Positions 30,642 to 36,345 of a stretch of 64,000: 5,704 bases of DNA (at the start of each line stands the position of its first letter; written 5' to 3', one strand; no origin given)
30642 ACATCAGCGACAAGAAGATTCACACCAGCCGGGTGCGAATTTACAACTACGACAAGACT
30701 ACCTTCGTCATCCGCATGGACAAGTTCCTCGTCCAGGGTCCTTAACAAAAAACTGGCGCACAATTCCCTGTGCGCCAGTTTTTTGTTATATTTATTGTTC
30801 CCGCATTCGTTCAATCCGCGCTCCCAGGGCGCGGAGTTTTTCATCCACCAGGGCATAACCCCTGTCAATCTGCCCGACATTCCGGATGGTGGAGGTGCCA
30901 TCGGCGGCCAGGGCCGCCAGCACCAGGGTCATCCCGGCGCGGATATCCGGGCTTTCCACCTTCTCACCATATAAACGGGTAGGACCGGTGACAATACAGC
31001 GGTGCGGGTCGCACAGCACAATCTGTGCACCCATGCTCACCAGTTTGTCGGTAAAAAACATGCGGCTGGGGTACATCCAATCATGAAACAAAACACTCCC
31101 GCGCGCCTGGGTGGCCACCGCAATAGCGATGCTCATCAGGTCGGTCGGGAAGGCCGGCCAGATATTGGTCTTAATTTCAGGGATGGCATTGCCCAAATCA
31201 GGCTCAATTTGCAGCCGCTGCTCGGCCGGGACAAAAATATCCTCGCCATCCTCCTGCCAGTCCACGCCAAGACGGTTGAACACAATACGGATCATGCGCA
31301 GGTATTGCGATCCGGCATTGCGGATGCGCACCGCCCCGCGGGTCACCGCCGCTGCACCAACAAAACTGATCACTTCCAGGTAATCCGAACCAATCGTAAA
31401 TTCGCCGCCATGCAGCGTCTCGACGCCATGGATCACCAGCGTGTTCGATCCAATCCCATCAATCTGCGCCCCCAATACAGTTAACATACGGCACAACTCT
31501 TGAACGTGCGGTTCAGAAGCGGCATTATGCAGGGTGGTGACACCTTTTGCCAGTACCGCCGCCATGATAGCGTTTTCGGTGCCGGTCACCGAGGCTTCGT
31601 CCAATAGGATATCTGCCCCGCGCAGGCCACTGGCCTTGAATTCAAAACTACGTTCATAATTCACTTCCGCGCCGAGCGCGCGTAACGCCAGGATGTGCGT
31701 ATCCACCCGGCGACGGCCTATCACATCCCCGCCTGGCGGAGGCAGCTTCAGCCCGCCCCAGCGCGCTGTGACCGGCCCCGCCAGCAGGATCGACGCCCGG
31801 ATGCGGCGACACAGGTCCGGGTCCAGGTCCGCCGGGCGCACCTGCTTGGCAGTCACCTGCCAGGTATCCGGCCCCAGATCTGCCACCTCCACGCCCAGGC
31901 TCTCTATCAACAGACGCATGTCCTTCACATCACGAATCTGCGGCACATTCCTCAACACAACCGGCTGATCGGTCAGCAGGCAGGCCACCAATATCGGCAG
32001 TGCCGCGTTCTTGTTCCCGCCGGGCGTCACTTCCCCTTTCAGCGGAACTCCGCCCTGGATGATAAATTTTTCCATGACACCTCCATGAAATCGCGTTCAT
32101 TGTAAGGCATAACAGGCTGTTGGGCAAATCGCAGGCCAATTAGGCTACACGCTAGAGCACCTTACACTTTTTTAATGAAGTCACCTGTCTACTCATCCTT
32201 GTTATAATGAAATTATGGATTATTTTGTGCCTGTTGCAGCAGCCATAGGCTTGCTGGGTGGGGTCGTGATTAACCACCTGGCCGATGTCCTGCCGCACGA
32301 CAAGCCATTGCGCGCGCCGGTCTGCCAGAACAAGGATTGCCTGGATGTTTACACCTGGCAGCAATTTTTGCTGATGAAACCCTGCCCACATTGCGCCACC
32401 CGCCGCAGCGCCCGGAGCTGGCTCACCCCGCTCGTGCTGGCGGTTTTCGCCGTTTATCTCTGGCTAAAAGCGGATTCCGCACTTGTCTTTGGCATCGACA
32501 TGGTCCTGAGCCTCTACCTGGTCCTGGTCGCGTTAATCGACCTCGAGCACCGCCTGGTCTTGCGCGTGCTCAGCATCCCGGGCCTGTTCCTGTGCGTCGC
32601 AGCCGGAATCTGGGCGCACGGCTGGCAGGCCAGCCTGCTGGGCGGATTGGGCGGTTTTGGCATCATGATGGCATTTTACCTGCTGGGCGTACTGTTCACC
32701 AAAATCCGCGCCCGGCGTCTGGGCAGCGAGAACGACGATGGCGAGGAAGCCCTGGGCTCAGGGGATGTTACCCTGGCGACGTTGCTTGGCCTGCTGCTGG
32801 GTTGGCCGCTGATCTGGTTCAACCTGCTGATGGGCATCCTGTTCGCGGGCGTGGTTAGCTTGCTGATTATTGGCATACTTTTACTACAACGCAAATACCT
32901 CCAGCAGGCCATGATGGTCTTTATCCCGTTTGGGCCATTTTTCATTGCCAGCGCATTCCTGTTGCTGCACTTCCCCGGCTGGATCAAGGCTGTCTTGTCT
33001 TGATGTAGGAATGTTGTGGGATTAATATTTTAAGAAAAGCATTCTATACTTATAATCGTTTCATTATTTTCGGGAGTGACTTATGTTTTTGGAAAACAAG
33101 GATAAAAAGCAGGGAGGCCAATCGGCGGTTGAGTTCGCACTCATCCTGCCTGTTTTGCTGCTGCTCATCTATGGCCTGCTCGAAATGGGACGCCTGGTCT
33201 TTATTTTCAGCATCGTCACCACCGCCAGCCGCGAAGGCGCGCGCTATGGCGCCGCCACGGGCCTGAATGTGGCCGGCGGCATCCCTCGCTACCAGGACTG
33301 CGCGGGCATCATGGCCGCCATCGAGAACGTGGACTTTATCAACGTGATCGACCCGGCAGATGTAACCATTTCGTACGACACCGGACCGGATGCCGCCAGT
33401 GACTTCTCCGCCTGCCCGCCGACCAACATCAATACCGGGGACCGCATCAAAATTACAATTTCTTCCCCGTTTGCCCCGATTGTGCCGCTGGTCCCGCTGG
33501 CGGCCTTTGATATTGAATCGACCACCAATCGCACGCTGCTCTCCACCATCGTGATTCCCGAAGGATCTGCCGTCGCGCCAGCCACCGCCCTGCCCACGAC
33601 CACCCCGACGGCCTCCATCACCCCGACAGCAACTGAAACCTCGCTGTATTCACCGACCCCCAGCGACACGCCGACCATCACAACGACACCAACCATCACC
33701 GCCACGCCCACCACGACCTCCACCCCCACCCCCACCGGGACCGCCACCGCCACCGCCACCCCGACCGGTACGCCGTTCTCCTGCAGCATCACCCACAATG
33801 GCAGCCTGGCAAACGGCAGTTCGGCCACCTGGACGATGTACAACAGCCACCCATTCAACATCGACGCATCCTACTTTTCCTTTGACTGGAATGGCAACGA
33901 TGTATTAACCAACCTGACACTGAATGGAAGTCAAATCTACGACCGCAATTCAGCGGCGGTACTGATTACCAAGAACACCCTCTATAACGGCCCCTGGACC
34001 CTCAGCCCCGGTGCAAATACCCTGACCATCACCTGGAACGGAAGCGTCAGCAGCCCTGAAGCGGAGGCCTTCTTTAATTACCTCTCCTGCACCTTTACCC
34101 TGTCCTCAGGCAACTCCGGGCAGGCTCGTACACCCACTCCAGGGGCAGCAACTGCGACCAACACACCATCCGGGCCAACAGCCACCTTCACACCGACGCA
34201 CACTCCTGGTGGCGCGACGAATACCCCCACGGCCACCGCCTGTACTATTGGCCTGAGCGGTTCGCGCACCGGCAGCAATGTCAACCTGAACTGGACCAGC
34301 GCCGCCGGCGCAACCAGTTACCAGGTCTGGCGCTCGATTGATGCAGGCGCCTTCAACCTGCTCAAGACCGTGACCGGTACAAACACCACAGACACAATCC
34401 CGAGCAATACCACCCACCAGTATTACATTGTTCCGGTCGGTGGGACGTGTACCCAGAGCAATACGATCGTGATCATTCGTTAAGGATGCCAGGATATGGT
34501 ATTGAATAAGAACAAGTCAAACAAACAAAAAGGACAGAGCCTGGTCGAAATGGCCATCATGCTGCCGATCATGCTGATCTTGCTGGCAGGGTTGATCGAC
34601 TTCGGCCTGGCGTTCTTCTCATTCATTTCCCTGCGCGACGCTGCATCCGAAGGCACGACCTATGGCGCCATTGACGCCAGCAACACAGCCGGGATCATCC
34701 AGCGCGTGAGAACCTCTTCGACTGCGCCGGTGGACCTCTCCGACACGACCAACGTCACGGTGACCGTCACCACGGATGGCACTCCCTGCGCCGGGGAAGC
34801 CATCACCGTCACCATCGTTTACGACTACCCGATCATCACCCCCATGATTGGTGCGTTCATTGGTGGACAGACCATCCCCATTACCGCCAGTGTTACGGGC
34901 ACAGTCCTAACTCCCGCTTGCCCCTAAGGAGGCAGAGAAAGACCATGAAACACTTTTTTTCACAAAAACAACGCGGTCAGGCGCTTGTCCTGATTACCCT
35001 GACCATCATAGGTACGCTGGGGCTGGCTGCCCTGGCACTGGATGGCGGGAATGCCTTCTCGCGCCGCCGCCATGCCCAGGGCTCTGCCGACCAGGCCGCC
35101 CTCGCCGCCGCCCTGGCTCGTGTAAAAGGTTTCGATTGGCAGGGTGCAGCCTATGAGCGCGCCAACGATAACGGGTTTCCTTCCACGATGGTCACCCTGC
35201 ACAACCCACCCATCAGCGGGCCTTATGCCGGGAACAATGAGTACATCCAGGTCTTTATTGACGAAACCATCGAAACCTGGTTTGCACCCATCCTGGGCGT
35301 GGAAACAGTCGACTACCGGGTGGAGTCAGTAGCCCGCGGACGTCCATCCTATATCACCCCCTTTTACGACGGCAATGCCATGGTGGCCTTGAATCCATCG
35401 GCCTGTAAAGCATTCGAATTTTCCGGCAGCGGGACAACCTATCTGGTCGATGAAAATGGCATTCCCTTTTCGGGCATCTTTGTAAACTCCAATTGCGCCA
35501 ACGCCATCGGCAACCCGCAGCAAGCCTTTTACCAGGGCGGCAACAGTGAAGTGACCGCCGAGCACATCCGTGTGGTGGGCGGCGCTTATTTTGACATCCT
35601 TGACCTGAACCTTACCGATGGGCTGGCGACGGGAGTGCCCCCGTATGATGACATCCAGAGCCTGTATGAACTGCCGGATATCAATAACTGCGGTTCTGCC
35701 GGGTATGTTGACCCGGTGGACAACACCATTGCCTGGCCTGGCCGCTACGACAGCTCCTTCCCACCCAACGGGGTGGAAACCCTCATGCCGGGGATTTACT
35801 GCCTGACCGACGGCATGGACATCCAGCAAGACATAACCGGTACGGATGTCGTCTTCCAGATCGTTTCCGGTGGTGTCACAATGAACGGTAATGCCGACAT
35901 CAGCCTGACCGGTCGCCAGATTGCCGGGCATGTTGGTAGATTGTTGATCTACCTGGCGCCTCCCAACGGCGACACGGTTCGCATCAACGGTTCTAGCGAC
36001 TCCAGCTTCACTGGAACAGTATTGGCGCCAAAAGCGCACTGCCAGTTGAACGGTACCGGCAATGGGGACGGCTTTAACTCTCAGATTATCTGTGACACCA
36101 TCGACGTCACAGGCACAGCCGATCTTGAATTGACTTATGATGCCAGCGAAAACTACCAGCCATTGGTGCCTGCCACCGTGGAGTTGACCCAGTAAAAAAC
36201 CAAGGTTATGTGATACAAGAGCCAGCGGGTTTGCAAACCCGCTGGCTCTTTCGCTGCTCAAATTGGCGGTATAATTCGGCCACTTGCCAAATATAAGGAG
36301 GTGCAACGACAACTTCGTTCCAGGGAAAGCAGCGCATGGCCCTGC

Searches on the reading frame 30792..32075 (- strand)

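Call 31: search_protein_families(library=pfam, proteins=[window:30792-32075:-], max_evalue=0.0001)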
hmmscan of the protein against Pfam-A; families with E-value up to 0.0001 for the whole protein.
window:30792-32075:- (427 aa): 1 family
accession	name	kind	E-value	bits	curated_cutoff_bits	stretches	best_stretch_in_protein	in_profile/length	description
PF00275.25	EPSP_synthase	-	6.6e-66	223.2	22.8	1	7-413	2-416/417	EPSP synthase (3-phosphoshikimate 1-carboxyvinyltransferase)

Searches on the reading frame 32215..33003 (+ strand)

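Call 31: search_protein_families(library=pfam, proteins=[window:32215-33003:+], max_evalue=0.0001)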
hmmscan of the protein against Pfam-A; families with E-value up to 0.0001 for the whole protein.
window:32215-33003:+ (262 aa): 1 family
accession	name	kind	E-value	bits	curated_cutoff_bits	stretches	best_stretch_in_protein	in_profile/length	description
PF01478.23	Peptidase_A24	-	1.5e-11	45.1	26.5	1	96-215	1-103/104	Type IV leader peptidase family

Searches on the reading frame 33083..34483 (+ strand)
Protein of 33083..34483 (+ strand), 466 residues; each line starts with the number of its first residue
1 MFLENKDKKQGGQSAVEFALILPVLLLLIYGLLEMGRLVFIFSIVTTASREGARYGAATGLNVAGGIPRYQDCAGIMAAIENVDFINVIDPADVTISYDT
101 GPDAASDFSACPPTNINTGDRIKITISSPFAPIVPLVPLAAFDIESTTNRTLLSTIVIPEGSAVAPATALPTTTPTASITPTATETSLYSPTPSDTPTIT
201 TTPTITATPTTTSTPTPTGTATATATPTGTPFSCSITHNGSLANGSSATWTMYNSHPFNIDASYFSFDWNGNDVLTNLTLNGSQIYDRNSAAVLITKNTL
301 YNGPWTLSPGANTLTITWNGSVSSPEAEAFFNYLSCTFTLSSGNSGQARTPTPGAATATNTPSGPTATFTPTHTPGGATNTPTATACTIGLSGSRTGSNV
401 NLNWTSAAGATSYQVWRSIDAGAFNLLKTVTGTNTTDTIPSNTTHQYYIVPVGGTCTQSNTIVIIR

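Call 31: search_protein_families(library=pfam, proteins=[window:33083-34483:+], max_evalue=0.0001)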
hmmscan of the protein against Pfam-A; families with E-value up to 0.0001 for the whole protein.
window:33083-34483:+ (466 aa): 1 family
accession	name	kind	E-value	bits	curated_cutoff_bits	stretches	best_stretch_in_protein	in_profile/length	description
PF07811.17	TadE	-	1.2e-14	54.6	22.9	1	12-54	1-43/43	TadE-like protein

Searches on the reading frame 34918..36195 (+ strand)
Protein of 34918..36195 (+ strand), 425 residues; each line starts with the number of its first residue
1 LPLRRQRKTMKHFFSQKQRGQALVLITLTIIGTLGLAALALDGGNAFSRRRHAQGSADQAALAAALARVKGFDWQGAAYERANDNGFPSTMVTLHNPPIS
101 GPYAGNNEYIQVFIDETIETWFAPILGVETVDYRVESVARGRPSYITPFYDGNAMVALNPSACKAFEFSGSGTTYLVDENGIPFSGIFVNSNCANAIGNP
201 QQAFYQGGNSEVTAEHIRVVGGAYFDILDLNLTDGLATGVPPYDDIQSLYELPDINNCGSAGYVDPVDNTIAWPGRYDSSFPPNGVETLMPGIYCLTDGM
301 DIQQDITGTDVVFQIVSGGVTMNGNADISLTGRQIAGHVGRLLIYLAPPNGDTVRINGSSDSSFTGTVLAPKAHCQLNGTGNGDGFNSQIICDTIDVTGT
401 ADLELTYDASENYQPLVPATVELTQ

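Call 31: search_protein_families(library=pfam, proteins=[window:34918-36195:+], max_evalue=0.0001)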
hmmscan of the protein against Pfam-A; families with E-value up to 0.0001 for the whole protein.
window:34918-36195:+ (425 aa): 3 families
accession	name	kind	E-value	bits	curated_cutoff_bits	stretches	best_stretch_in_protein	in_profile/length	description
PF13400.11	Tad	-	2.8e-08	34.4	22.3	1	20-65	1-45/47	Putative Flp pilus-assembly TadE/G-like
PF20597.4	pAdhesive_15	-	3.5e-06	27.6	23.8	1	305-397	171-248/254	Putative Ice-binding-like adhesive domain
PF23981.1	DUF7305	-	1.6e-05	25.4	27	1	303-409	86-180/185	Domain of unknown function (DUF7305)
